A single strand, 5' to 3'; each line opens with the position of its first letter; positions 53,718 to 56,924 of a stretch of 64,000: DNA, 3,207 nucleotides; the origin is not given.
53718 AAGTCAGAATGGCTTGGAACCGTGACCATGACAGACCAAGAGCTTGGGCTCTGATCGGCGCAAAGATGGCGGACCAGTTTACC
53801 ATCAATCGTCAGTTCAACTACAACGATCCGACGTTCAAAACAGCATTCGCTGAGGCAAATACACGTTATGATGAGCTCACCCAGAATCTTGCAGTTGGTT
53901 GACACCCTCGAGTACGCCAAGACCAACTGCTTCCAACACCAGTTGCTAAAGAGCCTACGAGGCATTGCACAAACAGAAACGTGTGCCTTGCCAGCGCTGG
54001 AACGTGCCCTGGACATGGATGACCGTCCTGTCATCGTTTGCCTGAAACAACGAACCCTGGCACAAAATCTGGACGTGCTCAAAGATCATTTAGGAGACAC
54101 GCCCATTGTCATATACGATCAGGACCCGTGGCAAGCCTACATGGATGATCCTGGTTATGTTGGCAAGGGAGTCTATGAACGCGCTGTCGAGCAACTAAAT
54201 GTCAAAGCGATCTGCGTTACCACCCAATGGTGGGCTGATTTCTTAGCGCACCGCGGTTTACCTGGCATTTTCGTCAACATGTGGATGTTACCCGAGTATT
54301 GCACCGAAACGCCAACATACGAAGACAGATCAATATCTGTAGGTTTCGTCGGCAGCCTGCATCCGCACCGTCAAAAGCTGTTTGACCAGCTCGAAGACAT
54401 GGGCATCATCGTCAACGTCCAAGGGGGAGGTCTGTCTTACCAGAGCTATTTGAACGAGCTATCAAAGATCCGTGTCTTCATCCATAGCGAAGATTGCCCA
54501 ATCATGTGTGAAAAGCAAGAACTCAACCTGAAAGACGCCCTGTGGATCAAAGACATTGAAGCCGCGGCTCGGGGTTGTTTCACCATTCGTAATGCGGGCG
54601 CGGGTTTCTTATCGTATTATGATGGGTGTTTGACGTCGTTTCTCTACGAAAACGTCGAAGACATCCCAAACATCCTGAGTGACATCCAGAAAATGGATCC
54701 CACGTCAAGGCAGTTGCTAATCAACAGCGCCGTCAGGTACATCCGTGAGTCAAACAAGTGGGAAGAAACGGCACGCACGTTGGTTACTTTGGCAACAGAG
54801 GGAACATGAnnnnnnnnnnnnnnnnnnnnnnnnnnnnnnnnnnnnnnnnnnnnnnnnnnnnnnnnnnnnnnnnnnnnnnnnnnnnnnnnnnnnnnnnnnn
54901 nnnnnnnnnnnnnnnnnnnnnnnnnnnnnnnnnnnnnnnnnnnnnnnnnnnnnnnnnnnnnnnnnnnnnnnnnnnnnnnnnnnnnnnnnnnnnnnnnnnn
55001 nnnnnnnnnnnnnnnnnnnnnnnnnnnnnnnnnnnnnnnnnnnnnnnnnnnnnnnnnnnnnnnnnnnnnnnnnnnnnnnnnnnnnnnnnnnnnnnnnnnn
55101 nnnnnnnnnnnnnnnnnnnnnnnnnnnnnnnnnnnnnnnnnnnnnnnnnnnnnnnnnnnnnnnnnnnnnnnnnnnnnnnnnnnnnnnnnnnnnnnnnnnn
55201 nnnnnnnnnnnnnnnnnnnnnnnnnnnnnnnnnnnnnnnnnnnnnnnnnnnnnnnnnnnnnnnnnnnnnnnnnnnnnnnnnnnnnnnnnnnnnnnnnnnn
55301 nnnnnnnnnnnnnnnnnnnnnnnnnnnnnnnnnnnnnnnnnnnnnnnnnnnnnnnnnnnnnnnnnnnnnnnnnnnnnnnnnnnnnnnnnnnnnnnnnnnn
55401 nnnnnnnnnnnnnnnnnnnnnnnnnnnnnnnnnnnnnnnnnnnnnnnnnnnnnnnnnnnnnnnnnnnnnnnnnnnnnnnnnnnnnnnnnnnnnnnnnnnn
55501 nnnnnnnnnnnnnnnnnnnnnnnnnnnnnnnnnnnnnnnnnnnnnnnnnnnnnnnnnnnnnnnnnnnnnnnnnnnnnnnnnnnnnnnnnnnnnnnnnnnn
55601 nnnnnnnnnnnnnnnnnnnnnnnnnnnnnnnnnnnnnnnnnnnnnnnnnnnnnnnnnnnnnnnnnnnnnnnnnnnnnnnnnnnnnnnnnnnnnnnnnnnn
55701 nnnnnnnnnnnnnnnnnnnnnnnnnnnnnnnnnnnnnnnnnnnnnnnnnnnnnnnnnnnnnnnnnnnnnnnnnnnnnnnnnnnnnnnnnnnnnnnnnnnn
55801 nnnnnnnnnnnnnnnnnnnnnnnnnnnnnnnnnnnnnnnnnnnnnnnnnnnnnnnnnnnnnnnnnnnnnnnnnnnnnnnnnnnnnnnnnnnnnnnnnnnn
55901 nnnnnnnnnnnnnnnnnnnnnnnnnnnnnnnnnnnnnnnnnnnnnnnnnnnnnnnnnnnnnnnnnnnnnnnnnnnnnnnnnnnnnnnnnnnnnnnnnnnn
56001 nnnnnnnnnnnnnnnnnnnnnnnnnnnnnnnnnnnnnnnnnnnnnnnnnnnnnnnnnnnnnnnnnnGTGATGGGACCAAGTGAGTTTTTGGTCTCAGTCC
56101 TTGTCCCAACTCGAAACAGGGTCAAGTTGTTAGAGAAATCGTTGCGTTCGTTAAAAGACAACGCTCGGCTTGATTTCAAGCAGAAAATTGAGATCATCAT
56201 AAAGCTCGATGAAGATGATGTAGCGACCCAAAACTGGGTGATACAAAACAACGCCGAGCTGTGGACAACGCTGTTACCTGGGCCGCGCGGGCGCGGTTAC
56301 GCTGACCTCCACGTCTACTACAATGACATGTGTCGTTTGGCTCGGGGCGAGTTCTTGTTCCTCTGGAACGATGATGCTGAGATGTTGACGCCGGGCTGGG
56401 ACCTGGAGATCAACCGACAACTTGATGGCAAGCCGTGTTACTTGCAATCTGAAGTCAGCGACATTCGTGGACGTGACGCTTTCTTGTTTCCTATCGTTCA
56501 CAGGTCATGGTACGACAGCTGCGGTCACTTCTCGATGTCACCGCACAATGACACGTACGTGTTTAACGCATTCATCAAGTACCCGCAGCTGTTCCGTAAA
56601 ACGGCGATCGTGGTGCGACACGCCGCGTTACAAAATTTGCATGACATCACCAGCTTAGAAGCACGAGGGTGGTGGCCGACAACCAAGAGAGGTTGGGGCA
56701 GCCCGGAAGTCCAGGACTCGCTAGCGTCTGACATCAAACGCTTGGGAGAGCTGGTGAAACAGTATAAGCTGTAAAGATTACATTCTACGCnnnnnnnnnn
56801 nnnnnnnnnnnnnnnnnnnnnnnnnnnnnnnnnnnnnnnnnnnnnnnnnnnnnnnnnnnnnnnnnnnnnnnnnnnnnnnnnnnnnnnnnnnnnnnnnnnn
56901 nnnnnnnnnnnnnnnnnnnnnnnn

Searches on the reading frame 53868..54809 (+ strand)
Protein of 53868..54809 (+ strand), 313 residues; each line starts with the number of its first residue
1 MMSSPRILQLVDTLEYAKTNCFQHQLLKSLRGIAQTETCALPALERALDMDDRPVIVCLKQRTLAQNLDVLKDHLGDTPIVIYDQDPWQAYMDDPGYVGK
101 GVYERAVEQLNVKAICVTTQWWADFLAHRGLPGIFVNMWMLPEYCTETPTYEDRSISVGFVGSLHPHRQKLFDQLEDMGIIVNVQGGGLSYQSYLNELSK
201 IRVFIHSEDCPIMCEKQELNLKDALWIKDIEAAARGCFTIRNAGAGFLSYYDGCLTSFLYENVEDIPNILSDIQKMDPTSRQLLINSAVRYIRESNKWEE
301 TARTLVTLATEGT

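Call 4: search_protein_families(library=pfam, proteins=[window:53868-54809:+], max_evalue=0.01)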
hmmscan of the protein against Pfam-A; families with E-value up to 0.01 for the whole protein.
window:53868-54809:+ (313 aa): 0 families

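Call 6: search_protein_families(library=ncbifam, proteins=[window:53868-54809:+], max_evalue=0.001)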
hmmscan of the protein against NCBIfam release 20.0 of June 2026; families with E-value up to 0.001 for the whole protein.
window:53868-54809:+ (313 aa): 0 families

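Call 91: search_solved_structures(query=A5, max_evalue=1)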
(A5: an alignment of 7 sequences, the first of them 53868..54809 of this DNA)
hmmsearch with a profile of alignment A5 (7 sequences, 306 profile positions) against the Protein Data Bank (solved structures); distinct sequences matched with E-value up to 1: 3.
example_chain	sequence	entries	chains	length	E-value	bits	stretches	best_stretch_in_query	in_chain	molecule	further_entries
9l5r_f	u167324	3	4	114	0.21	14.3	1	95-154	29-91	Small nuclear ribonucleoprotein Sm D3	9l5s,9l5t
8ixp_A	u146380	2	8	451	0.42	13.3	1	253-303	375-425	Glycosyltransferase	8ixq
8il0_F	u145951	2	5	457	0.43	13.3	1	253-303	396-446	Glycosyltransferase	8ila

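Call 93: find_homologous_proteins(query=window:53868-54809:+, max_evalue=0.00001)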
Query window:53868-54809:+ (313 aa): 115 proteins with E <= 0.00001 among 2181 candidates.
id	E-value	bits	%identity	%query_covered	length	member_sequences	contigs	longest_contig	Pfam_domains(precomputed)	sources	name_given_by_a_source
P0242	2.6e-213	724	100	100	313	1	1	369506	-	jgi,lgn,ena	-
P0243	9.2e-158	542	75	99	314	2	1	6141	-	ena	-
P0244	1.6e-154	531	74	97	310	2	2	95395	-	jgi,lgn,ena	-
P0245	6.2e-151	520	70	99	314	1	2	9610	-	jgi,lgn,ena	-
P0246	2.7e-124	432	61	100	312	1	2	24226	-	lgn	-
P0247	3.8e-124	432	61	98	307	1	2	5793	PF13524.13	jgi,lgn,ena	jgi:hypothetical protein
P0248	6.3e-114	398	58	99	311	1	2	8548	PF13524.13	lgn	-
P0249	1.7e-110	387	56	99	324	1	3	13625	-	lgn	-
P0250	1.7e-110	387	56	100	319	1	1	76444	-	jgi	jgi:hypothetical protein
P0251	2.1e-107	377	55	99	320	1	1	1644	-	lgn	-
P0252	4.2e-105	369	52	98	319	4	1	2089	-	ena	-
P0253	5.3e-105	369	55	96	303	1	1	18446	PF13524.13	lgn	-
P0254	5.6e-105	369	53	98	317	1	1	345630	-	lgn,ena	-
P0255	3.3e-103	363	55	97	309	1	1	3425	PF13524.13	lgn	-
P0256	6.7e-102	359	53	97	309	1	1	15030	-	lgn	-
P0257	7.8e-102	358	55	98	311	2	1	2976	PF13524.13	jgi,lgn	jgi:hypothetical protein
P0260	5.3e-99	349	50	97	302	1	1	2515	PF13524.13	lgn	-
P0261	1.9e-98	347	53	98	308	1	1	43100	PF13524.13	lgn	-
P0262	5.5e-96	339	53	96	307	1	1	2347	PF13524.13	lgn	-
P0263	1.1e-95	338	51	97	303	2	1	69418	PF13524.13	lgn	-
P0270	5.9e-94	332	50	99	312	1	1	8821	PF13524.13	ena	-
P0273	3.1e-92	327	51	96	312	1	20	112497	PF13524.13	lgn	-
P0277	1.8e-91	324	48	96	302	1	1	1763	PF13524.13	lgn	-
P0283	6.5e-89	316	50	97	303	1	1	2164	PF13524.13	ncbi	-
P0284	6.5e-89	316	48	98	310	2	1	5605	PF13524.13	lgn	-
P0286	1.2e-88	315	48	96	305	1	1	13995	PF13524.13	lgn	-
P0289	1.1e-87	312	51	97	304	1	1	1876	PF13524.13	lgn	-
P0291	1.5e-86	308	48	96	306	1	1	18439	PF13524.13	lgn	-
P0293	1.0e-85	305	49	96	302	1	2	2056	PF13524.13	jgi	-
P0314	5.7e-77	277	46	96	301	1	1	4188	PF13524.13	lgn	-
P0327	2.9e-72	261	43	99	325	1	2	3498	PF13524.13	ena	-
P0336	2.7e-68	248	43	93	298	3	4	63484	-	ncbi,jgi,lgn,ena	jgi:hypothetical protein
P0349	7.5e-59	217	49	63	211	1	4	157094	PF13524.13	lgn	-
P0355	5.4e-49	185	33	95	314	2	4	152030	-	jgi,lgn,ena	-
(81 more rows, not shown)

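Call 96: find_encoding_contigs(protein=P0355, flank=10000, max_places=1)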
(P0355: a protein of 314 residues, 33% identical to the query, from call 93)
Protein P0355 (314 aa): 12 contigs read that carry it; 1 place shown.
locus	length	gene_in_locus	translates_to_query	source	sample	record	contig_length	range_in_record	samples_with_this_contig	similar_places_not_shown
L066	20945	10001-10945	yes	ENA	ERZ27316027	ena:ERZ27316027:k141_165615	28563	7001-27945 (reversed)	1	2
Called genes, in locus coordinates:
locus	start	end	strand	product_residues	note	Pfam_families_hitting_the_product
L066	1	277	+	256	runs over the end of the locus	PF00535:Glycos_transf_2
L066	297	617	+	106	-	-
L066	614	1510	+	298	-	PF00534:Glycos_transf_1 (weak), PF13692:Glyco_trans_1_4 (weak)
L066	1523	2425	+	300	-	PF00535:Glycos_transf_2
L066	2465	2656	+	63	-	-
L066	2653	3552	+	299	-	PF13439:Glyco_transf_4 (weak), PF00534:Glycos_transf_1, PF13692:Glyco_trans_1_4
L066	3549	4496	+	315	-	PF00534:Glycos_transf_1 (weak), PF13692:Glyco_trans_1_4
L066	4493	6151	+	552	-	PF02543:Carbam_trans_N, PF16861:Carbam_trans_C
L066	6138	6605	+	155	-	-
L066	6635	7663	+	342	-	PF01073:3Beta_HSD, PF01370:Epimerase, PF02719:Polysacc_synt_2, PF04321:RmlD_sub_bind, PF13460:NAD_binding_10 (faint), PF16363:GDP_Man_Dehyd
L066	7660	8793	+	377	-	PF01041:DegT_DnrJ_EryC1, PF00266:Aminotran_5 (weak)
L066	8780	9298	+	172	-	PF13302:Acetyltransf_3, PF13420:Acetyltransf_4 (weak), PF00583:Acetyltransf_1, PF13508:Acetyltransf_7 (weak)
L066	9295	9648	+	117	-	-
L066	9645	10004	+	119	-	-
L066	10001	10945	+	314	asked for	-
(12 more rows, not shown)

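Call 97: find_encoding_contigs(protein=P0336, flank=10000, max_places=1)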
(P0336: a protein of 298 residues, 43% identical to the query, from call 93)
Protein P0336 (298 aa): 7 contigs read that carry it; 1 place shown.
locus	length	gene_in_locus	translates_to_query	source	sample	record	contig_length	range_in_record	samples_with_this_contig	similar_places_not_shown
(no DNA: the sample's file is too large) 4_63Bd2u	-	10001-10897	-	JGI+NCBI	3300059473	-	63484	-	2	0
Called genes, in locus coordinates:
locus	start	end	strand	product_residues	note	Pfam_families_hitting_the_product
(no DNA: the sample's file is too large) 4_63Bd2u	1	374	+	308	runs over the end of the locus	PF00534:Glycos_transf_1, PF13692:Glyco_trans_1_4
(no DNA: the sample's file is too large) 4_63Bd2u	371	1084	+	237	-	PF01596:Methyltransf_3, PF13578:Methyltransf_24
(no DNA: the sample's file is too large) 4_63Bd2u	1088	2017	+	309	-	-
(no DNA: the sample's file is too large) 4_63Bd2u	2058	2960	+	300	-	-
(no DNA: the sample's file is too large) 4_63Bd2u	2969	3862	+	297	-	-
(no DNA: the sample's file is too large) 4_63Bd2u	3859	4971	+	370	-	-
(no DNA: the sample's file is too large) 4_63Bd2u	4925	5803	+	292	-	-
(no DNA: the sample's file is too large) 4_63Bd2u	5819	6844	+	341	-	PF00106:adh_short (weak), PF01073:3Beta_HSD, PF01370:Epimerase, PF02719:Polysacc_synt_2, PF04321:RmlD_sub_bind, PF16363:GDP_Man_Dehyd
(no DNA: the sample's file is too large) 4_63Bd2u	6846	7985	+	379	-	PF01041:DegT_DnrJ_EryC1, PF00266:Aminotran_5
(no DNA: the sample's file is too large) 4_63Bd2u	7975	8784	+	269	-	-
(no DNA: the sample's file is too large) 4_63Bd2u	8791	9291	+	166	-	PF13302:Acetyltransf_3, PF13420:Acetyltransf_4 (weak), PF13523:Acetyltransf_8 (faint), PF00583:Acetyltransf_1, PF13673:Acetyltransf_10 (weak), PF13508:Acetyltransf_7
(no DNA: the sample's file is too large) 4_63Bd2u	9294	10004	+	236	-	-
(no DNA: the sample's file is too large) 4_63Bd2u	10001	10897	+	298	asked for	-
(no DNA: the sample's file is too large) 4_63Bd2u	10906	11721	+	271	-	-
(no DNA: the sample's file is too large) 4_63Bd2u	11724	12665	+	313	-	PF03721:UDPG_MGDP_dh_N, PF00984:UDPG_MGDP_dh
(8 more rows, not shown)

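Call 104: predict_structure(alignment_id=A6)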
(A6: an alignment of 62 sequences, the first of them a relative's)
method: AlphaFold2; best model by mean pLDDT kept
length: 313 residues; sequences in the alignment: 62
mean_pLDDT: 96.2   pTM: 0.92
mean pLDDT of the five models: 96.2, 96.0, 95.8, 95.6, 95.6
residues with pLDDT >= 90: 299; 70-90: 12; 50-70: 2; < 50: 0
segments of 3 or more residues with pLDDT < 50: none
pLDDT, mean of each block of 10 residues (from residue 1): 91 94 96 97 92 95 97 96 96 92 98 98 97 98 98 98 95 98 94 97 97 96 95 98 95 96 98 98 98 98 98 77
secondary structure, 60 per line:
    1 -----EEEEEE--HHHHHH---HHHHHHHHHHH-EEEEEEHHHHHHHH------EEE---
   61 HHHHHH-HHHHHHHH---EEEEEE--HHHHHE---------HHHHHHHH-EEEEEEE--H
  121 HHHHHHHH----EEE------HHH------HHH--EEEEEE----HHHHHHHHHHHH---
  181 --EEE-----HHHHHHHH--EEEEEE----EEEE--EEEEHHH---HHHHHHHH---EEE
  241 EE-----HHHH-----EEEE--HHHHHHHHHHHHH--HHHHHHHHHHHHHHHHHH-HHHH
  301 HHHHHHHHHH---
elements in order: E6-11 H14-19 H23-33 E35-40 H41-48 E55-57 H61-66 H68-75 E79-84 H87-91 H102-109 E111-117 H120-128 E133-135 E156-161 H166-177 E183-185 H191-198 E201-206 E211-214 E217-220 H227-234 E238-242 H248-251 E257-260 H263-275 H278-295 H297-310

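Call 106: fold_search(model_id=the predicted structure, library=pdb)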
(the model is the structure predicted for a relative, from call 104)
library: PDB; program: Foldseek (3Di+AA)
matches with E <= 10: 1413; with E <= 0.001: 119
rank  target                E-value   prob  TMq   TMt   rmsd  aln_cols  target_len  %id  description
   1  7fga_A                6.1e-08  1.00  0.62  0.57   5.5       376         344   13  Alpha-1,2-glucosyltransferase_UDP_sucrose_tll1591 (released 2022-06-01)
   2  3qkw_D                6.9e-08  1.00  0.60  0.58   6.0       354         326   13  Structure of Streptococcus parasangunini Gtf3 glycosyltransferase (released 2011-06-08)
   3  3qkw_C                9.3e-08  1.00  0.62  0.59   5.9       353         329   13  Structure of Streptococcus parasangunini Gtf3 glycosyltransferase (released 2011-06-08)
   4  4w6q_B                1.3e-07  1.00  0.65  0.62   5.4       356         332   12  Glycosyltransferase C from Streptococcus agalactiae (released 2015-07-15)
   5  3qkw_B                1.3e-07  1.00  0.62  0.60   6.0       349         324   13  Structure of Streptococcus parasangunini Gtf3 glycosyltransferase (released 2011-06-08)
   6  3rhz_B                1.6e-07  1.00  0.62  0.60   5.7       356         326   12  Structure and functional analysis of a new subfamily of glycosyltransferases required for glycosylation of serine-rich (released 2011-06-01)
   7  9hu9_A                1.7e-07  1.00  0.61  0.58   6.2       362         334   13  Glycosyltransferase C from the Limosilactobacillus reuteri accessory secretion system. Complex with UDP-GlcNAc. (released 2025-04-23)
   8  3mbo_E                2.5e-07  1.00  0.63  0.54   6.6       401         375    9  Crystal Structure of the Glycosyltransferase BaBshA bound with UDP and L-malate (released 2010-09-29)
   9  6tvp_A                3.0e-07  1.00  0.66  0.55   5.8       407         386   12  Structure of Mycobacterium smegmatis alpha-maltose-1-phosphate synthase GlgM (released 2020-04-22)
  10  3rhz_A                3.5e-07  1.00  0.64  0.61   5.4       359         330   12  Structure and functional analysis of a new subfamily of glycosyltransferases required for glycosylation of serine-rich (released 2011-06-01)
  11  7fga_B                3.8e-07  1.00  0.56  0.52   6.5       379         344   13  Alpha-1,2-glucosyltransferase_UDP_sucrose_tll1591 (released 2022-06-01)
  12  9htx_D                4.0e-07  1.00  0.61  0.58   6.0       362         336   14  Glycosyltransferase C from the Limosilactobacillus reuteri accessory secretion system. Apo form. (released 2025-04-23)
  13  3qkw_A                4.3e-07  1.00  0.57  0.55   6.5       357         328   13  Structure of Streptococcus parasangunini Gtf3 glycosyltransferase (released 2011-06-08)
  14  8jjq_C                5.8e-07  1.00  0.63  0.61   5.4       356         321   11  Structure of SenB in complex with UDP-GalNAc at 1.64 Angstroms resolution (released 2024-02-07)
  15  9htx_A                6.5e-07  1.00  0.61  0.57   6.4       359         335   15  Glycosyltransferase C from the Limosilactobacillus reuteri accessory secretion system. Apo form. (released 2025-04-23)
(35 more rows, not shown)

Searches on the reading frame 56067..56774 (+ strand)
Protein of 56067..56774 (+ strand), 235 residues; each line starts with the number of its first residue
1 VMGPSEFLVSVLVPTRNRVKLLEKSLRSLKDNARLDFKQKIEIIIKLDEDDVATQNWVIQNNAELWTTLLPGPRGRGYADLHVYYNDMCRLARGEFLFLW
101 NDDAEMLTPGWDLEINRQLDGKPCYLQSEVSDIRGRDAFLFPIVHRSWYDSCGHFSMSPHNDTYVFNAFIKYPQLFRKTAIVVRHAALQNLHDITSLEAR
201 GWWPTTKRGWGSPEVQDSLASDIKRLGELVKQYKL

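Call 6: search_protein_families(library=ncbifam, proteins=[window:56067-56774:+], max_evalue=0.001)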
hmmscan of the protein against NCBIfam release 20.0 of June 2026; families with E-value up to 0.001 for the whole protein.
window:56067-56774:+ (235 aa): 1 family
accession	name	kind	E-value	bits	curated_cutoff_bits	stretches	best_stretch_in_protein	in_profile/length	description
NF050050.1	ProtGlycPglI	equivalog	0.00034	20.1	500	1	9-107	4-97/306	GalNAc(5)-diNAcBac-PP-undecaprenol beta-1,3-glucosyltransferase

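Call 15: search_protein_families(library=pfam, proteins=[window:56067-56774:+], max_evalue=0.01)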
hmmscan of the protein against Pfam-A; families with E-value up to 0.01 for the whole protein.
window:56067-56774:+ (235 aa): 1 family
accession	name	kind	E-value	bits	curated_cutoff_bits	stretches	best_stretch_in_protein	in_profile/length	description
PF00535.33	Glycos_transf_2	-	0.00019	21.9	23.3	1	10-106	1-91/168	Glycosyl transferase family 2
